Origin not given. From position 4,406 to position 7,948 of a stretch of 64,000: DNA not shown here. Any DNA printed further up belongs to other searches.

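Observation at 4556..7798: Single-polypeptide terminator-ruler-polymerase glycan synthase: methyltransferase + ~150-aa coiled coil + (ST)n linker + GT2 + GT4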

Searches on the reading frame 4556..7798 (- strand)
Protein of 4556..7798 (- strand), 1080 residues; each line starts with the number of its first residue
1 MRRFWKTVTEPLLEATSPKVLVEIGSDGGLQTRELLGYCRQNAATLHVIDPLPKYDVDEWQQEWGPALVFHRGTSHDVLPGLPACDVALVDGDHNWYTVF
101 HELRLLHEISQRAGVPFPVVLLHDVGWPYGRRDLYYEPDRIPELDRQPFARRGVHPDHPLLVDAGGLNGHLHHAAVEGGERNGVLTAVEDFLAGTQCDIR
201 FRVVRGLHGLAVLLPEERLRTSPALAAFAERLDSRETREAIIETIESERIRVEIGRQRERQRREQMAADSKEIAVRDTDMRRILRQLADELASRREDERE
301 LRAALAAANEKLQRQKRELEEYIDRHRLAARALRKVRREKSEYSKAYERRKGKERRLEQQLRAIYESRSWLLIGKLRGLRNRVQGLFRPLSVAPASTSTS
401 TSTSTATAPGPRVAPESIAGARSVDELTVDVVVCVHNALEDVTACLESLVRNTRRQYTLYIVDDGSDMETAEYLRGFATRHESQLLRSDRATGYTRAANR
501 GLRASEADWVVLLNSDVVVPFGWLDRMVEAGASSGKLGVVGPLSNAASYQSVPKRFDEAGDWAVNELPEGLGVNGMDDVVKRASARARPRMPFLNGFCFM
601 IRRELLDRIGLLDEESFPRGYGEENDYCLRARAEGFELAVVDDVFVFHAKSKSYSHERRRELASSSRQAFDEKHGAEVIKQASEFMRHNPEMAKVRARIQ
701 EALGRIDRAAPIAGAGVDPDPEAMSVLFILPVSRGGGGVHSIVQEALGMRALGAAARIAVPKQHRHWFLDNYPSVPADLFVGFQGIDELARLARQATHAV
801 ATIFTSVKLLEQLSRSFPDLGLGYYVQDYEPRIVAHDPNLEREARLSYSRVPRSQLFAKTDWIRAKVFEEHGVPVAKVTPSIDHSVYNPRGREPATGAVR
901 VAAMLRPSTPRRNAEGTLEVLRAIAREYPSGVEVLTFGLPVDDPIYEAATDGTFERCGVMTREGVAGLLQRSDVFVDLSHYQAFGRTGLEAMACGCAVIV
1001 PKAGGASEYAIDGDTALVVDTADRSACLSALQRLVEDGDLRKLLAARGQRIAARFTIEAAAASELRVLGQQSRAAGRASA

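Call 6: search_protein_families(library=pfam, proteins=[window:4556-7798:-], max_evalue=0.01)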
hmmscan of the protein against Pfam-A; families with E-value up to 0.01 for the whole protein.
window:4556-7798:- (1080 aa): 10 families
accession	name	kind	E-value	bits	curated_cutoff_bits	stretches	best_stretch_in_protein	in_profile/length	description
PF00535.33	Glycos_transf_2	-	6e-21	75.5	23.3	1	431-609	2-167/168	Glycosyl transferase family 2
PF13641.12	Glyco_tranf_2_3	-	2.2e-18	67.6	27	1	430-656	4-219/230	Glycosyltransferase like family 2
PF00534.26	Glycos_transf_1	-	3.2e-15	56.5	26.4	1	962-1049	83-170/172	Glycosyl transferases group 1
PF13692.12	Glyco_trans_1_4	-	4e-13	50.3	27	1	917-1037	20-142/142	Glycosyl transferases group 1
PF13578.12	Methyltransf_24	-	2e-10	41.9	26.3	1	22-124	1-104/105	Methyltransferase domain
PF13524.12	Glyco_trans_1_2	-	1.4e-06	28.8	25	1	962-1061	37-139/144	Glycosyl transferase-like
PF13506.12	Glyco_transf_21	-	0.00028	20.9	21.7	1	499-646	23-152/174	Glycosyl transferase family 21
PF22772.2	WsaF_C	-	0.00072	19.8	27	1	901-1002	3-105/133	WsaF, C-terminal domain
PF25541.1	TBCA_PH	-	0.0011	19.1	27.8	1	280-364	17-104/139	PH domain-containing proteins, TBCA domain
PF10111.15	Glyco_tranf_2_2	-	0.0014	18.6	27.3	1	431-524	2-99/276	Glycosyltransferase like family 2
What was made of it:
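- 4556..7798 (-): Whole gene: 1080-aa methyltransferase / helix / GT2 / GT4 protein. Pfam (call 6).
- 7106..7798 (-): Residues 1-231: class I SAM-dependent, COMT-like O-methyltransferase domain (putative non-reducing-end cap enzyme). Methyltransf_24 at 2e-10, above cut-off (call 6).
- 5669..6526 (-): Residues 425-710: GT2 (GT-A fold, inverting family) glycosyltransferase module. Glycos_transf_2 at 6e-21 (call 6).
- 4574..5635 (-): Residues 722-1075: GT4 (GT-B fold, retaining family) glycosyltransferase module. Glycos_transf_1 at 3e-15 (call 6).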

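Call 7: search_protein_families(library=ncbifam, proteins=[window:4556-7798:-], max_evalue=0.01)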
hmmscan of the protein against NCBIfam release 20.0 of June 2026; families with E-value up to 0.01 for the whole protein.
window:4556-7798:- (1080 aa): 31 families (the best 25 are shown)
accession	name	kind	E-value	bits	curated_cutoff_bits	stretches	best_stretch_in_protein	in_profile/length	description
TIGR03965.1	mycofact_glyco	equivalog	1.5e-19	70.2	280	1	425-674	71-307/467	mycofactocin biosynthesis glycosyltransferase MftF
NF041876.1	EPS_EpsE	equivalog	1.2e-13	51.1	400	1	957-1062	281-387/389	exopolysaccharide biosynthesis GT4 family glycosyltransferase EpsE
TIGR03088.1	stp2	hypoth_equivalog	4.9e-12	45.6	409.05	1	961-1063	262-365/374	TIGR03088 family PEP-CTERM/XrtA system glycosyltransferase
NF041875.1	EPS_EpsD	equivalog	1.3e-11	44.5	370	1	429-557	1-132/325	exopolysaccharide biosynthesis glycosyltransferase EpsD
TIGR03449.1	mycothiol_MshA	equivalog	3.7e-11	42.6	462.5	1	963-1065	295-397/406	D-inositol-3-phosphate glycosyltransferase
TIGR02149.1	glgA_Coryne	subfamily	9e-11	41.5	302.4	1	960-1065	272-384/391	glycogen synthase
TIGR03999.1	thiol_BshA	equivalog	2.8e-10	39.7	273.7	1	963-1059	264-361/375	N-acetyl-alpha-D-glucosaminyl L-malate synthase BshA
NF007482.0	PRK10073.1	equivalog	2.9e-10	39.7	423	1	428-522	7-101/334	glycosyltransferase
TIGR04047.1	MSMEG_0565_glyc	hypoth_equivalog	9.2e-09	34.8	259.85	1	957-1066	262-369/373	MSMEG_0565 family glycosyltransferase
NF038299.1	EPS_HpsN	equivalog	4.3e-08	32.5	425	1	429-643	3-215/317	hormogonium polysaccharide biosynthesis glycosyltransferase HpsN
TIGR03937.1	PgaC_IcaA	equivalog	4.4e-08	32.5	422.3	1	427-540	45-159/407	poly-beta-1,6-N-acetyl-D-glucosamine synthase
NF041394.1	GtaseAglG_Halo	equivalog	2.2e-07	30.4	440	1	428-545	2-121/304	glucosyl-dolichyl phosphate glucuronosyltransferase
NF053787.1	GlcN_PG_synth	equivalog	3.2e-07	29.5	480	1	910-1057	204-345/361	N-acetylglucosaminyl phosphatidylglycerol synthase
NF050063.1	ProtGlycPglJ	equivalog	7.1e-07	28.7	500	1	969-1061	263-356/363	N-acetylgalactosamine-N,N'-diacetylbacillosaminyl-diphospho-undecaprenol 4-alpha-N-acetylgalactosaminyltransferase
TIGR02472.1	sucr_P_syn_N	equivalog_domain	1.2e-06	27.6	576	1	970-1055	339-425/439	sucrose-phosphate synthase, putative, glycosyltransferase domain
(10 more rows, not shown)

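Call 9: search_solved_structures(query=window:4556-7798:-, max_evalue=0.01)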
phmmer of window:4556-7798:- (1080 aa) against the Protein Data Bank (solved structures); distinct sequences matched with E-value up to 0.01: 32.
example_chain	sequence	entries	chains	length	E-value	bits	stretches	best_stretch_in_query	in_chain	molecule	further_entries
6kih_A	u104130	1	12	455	2.3e-09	38.8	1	958-1063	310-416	Tll1590 protein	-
2z87_A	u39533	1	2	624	3.5e-09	38.2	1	431-660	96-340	Chondroitin synthase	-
2z86_A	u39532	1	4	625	3.6e-09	38.2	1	431-660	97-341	Chondroitin synthase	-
5i45_A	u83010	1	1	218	4.4e-08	34.6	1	966-1060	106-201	Glycosyl transferases group 1 family protein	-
2jjm_A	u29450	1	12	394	3.5e-07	31.6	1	962-1050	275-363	GLYCOSYL TRANSFERASE, GROUP 1 FAMILY PROTEIN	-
3mbo_A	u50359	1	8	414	3.8e-07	31.5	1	962-1050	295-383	Glycosyltransferase, group 1 family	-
6e4r_A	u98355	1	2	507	1.3e-06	29.8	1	421-648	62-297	polypeptide N-acetylgalactosaminyltransferase 9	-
6e4q_A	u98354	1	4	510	1.3e-06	29.7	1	421-648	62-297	polypeptide N-acetylgalactosaminyltransferase 9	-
6n1x_A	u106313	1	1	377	6.8e-06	27.4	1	963-1055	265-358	Glycosyltransferase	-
6d9t_A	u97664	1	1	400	6.9e-06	27.3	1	963-1056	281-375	Glycosyl transferase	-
4n9w_A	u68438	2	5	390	8.2e-06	27.1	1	904-1071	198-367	GDP-mannose-dependent alpha-(1-2)-phosphatidylinositol mannosyltransferase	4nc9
2gej_A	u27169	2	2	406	8.7e-06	27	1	904-1071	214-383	PHOSPHATIDYLINOSITOL MANNOSYLTRANSFERASE (PimA)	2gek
6tvp_A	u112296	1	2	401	1e-05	26.8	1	952-1046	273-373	Alpha-maltose-1-phosphate synthase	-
7qsg_A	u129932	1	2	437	2.6e-05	25.4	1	900-1067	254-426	D-inositol 3-phosphate glycosyltransferase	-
2r60_A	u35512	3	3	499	0.00013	23.1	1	967-1069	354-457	Glycosyl transferase, group 1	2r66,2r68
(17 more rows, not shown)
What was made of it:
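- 5669..6526 (-): PDB sequence hits to the chondroitin synthase GT-A domain and ppGalNAc-T (call 9).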

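Call 10: find_homologous_proteins(query=window:4559-7798:-, max_evalue=0.00001)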
Query window:4559-7798:- (1080 aa): 973 proteins with E <= 0.00001 among 8000 candidates; the best 120 are listed.
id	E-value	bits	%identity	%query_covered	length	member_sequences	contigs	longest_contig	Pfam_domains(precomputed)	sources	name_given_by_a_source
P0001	0.0e+0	2424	100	100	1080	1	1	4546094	PF13641.13,PF00534.27,PF13524.13,PF13578.13,PF00535.33,PF13692.13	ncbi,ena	-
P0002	0.0e+0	1911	78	100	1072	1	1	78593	PF13641.13,PF00534.27,PF13524.13,PF13578.13,PF00535.33,PF13692.13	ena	-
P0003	3.4e-294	997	40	64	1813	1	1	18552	PF10111.15,PF13641.13,PF00534.27,PF13524.13,PF13578.13,PF00535.33,PF13692.13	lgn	-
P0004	1.6e-275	935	45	99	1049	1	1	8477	PF13641.13,PF00534.27,PF13524.13,PF13578.13,PF00535.33,PF13692.13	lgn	-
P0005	2.0e-275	935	42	99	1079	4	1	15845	PF10111.15,PF13641.13,PF00534.27,PF13524.13,PF13578.13,PF00535.33,PF13692.13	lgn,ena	-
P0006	8.4e-271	919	44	98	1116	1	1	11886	PF13712.13,PF13641.13,PF00534.27,PF13524.13,PF13578.13,PF00535.33,PF13692.13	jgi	jgi:GT2 family glycosyltransferase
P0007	1.8e-267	908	44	100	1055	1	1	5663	PF13712.13,PF13641.13,PF00534.27,PF13524.13,PF13578.13,PF00535.33,PF20706.4,PF13692.13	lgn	-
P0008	1.3e-266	906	43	98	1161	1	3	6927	PF13641.13,PF00534.27,PF13524.13,PF13578.13,PF00535.33,PF13692.13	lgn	-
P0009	3.6e-265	901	44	99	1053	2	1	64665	PF13641.13,PF00534.27,PF13524.13,PF13578.13,PF00535.33,PF13692.13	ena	-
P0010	1.7e-263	895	44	99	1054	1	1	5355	PF13641.13,PF00534.27,PF13524.13,PF13578.13,PF00535.33,PF13692.13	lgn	-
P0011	1.4e-262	892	43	100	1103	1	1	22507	PF13712.13,PF10111.15,PF13641.13,PF00534.27,PF25541.1,PF13524.13,PF13578.13,PF00535.33,PF13692.13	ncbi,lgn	-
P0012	1.9e-262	892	43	99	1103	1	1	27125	PF13641.13,PF00534.27,PF13524.13,PF13578.13,PF00535.33,PF13692.13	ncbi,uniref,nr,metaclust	ncbi:putative glycosyltransferase [Rubidibacter lacunae KORDI 51-2]|uniref:Putative glycosyltransfer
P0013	1.3e-259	882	46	99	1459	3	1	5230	PF13641.13,PF00534.27,PF13524.13,PF13578.13,PF00535.33,PF13692.13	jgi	jgi:GT2 family glycosyltransferase/glycosyltransferase involved in cell wall biosynthesis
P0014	9.4e-256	870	37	99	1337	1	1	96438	PF13641.13,PF00534.27,PF13524.13,PF00535.33,PF13692.13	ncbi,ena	-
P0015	2.3e-255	868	42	99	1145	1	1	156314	PF13641.13,PF00534.27,PF13524.13,PF13578.13,PF00535.33,PF13692.13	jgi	jgi:GT2 family glycosyltransferase/glycosyltransferase involved in cell wall biosynthesis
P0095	1.2e-209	717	42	99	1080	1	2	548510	PF13641.13,PF00534.27,PF13524.13,PF13578.13,PF00535.33,PF13692.13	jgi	jgi:GT2 family glycosyltransferase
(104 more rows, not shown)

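Call 23: find_encoding_contigs(protein=P0001, flank=10000, max_places=3)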
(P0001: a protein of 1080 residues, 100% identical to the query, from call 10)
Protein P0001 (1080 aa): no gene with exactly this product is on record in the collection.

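Call 24: find_related_loci(query=A1, collection=genome_contigs, flank=10000)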
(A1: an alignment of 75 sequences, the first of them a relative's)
Query A1 (1080 aa) in genome_contigs; peptide patterns used: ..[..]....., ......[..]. (x = any residue, [..] = any of these).
599 stretches matched a pattern (row limit reached: there are more); 598 encode a relative of the query (tblastn E <= 1e-3); the best 80 are kept; 80 distinct loci.
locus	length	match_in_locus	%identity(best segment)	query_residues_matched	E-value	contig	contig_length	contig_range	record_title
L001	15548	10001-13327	34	1-1070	0e+0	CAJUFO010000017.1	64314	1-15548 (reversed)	MAG TPA_asm: uncultured Acetatifactor sp. isolate MGBC129547 genome assembly, contig: MGBC129547.17, whole genome shotgu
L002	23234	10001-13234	40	1-1080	0e+0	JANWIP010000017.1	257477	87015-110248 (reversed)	MAG: Solirubrobacteraceae bacterium isolate CRAIB_MAG44 c_000000064723, whole genome shotgun sequence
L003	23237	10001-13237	40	1-1074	0e+0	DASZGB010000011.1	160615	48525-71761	MAG TPA_asm: Solirubrobacteraceae bacterium isolate SMAG_U6537 k141_5909950, whole genome shotgun sequence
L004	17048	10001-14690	40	1-1064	0e+0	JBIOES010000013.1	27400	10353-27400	MAG: Solirubrobacterales bacterium isolate GcL4-13 k141_423195_length_27400_cov_17.0000, whole genome shotgun sequence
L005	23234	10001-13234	38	1-1064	0e+0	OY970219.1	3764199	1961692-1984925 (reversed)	MAG: uncultured Solirubrobacterales bacterium isolate MFD01716.bin.1.23 genome assembly, chromosome: 1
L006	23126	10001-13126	40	1-1080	0e+0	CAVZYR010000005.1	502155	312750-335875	MAG: uncultured Solirubrobacteraceae bacterium isolate MFD06092.bin.1.235 genome assembly, contig: contig_43851, whole g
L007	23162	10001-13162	40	1-1074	0e+0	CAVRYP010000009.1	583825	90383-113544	MAG: uncultured Solirubrobacterales bacterium isolate MFD06085.bin.2.120 genome assembly, contig: contig_9874, whole gen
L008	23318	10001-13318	39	1-1074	0e+0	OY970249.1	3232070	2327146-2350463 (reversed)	MAG: uncultured Solirubrobacterales bacterium isolate MFD01633.bin.2.23 genome assembly, chromosome: 1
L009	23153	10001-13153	38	1-1068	0e+0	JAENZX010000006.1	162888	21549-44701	MAG: Thermincola ferriacetica isolate BM5_bin.18 BM5_bin18_NODE_41_length_162888_cov_8.920440, whole genome shotgun sequ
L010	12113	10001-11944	49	422-1070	0e+0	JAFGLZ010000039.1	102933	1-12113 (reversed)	MAG: Phycisphaerae bacterium isolate Zod_Metabat.429 k87_1681551, whole genome shotgun sequence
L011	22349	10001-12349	42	309-1068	0e+0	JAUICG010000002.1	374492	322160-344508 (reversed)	MAG: Gammaproteobacteria bacterium isolate 7_bin.18 NODE_49_length_374492_cov_1.768154, whole genome shotgun sequence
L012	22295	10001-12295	41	310-1080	0e+0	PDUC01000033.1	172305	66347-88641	MAG: Acidobacteria bacterium isolate DOLJORAL78_46_51 DolJOral78_scaffold_185, whole genome shotgun sequence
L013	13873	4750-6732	46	410-1073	0e+0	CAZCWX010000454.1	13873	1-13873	MAG TPA_asm: uncultured Enterobacteriaceae bacterium isolate binchicken_co31_407 genome assembly, contig: k141_4859691,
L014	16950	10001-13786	51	1-1068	5e-180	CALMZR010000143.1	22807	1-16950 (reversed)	MAG TPA_asm: uncultured Chloroflexi bacterium isolate SRR6670122_bin.72_CONCOCT_v1.1_MAG genome assembly, contig: ERZ534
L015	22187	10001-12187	42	333-1064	4e-179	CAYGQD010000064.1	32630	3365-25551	MAG TPA_asm: uncultured Verrucomicrobiales bacterium isolate ERP117304_co3_220 genome assembly, contig: NODE_1995_length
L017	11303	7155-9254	45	388-1079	1e-171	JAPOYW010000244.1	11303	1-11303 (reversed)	MAG: Gammaproteobacteria bacterium isolate COS4_bin_45 NODE_4427_length_11303_cov_6.57646, whole genome shotgun sequence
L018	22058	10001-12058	46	394-1068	5e-170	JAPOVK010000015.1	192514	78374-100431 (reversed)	MAG: Gammaproteobacteria bacterium isolate COS1_bin_18 NODE_50_length_192514_cov_30.3926, whole genome shotgun sequence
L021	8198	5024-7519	39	266-1068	1e-168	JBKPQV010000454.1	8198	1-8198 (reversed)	MAG: Acidobacteriota bacterium isolate GS_EKS_MAG_00066 GS_EKS_000002847841, whole genome shotgun sequence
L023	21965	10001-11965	44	423-1068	2e-165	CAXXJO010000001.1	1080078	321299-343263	MAG: Pseudomonadales bacterium isolate c5c9f45e-28c9-4f0a-806d-e61ce6d83dd2 genome assembly, contig: contig_1, whole gen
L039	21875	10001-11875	43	430-1068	5e-157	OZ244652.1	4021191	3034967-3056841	MAG: Chthoniobacterales bacterium isolate 45b0bbfc-00d2-44e2-b3bf-eb9322b30273 genome assembly, chromosome: 1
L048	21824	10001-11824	46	428-1045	3e-149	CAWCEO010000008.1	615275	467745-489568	MAG: uncultured Conexibacteraceae bacterium isolate MFD09368.bin.2.196 genome assembly, contig: contig_43156, whole geno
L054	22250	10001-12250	37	348-1068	5e-146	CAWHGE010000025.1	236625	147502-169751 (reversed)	MAG: uncultured Chloroflexia bacterium isolate MFD00709.bin.2.174 genome assembly, contig: contig_59320, whole genome sh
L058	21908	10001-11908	43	431-1071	2e-144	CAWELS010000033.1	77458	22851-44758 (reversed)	MAG: Bryobacterales bacterium isolate MFD05684.bin.2.124 genome assembly, contig: contig_42278, whole genome shotgun seq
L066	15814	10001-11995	46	415-1075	8e-155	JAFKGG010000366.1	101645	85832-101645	MAG: Burkholderiales bacterium isolate SCN18_13_7_16_R4_B_66_10 SCN18_13_7_16_R4_B_scaffold_154, whole genome shotgun se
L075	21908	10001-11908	43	428-1068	2e-141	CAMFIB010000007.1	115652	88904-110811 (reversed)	MAG: uncultured proteobacterium isolate SRR9109409_bin.16_metaWRAP_v1.3_MAG genome assembly, contig: ERZ12289983.111, wh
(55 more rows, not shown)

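Call 25: list_cluster_members(proteins=[P0001, P0002])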
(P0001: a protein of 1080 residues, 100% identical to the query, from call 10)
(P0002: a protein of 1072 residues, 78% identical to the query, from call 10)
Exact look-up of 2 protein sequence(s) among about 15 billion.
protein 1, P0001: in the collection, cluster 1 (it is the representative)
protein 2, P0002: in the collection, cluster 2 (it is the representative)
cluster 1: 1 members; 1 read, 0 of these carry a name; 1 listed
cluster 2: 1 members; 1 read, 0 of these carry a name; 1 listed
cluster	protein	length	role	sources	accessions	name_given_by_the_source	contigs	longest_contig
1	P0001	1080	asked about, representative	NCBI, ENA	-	-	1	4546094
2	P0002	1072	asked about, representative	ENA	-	-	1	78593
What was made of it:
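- Tried and rejected: The exact protein is not in the contig index (call 23), and its cluster carries no name (call 25).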
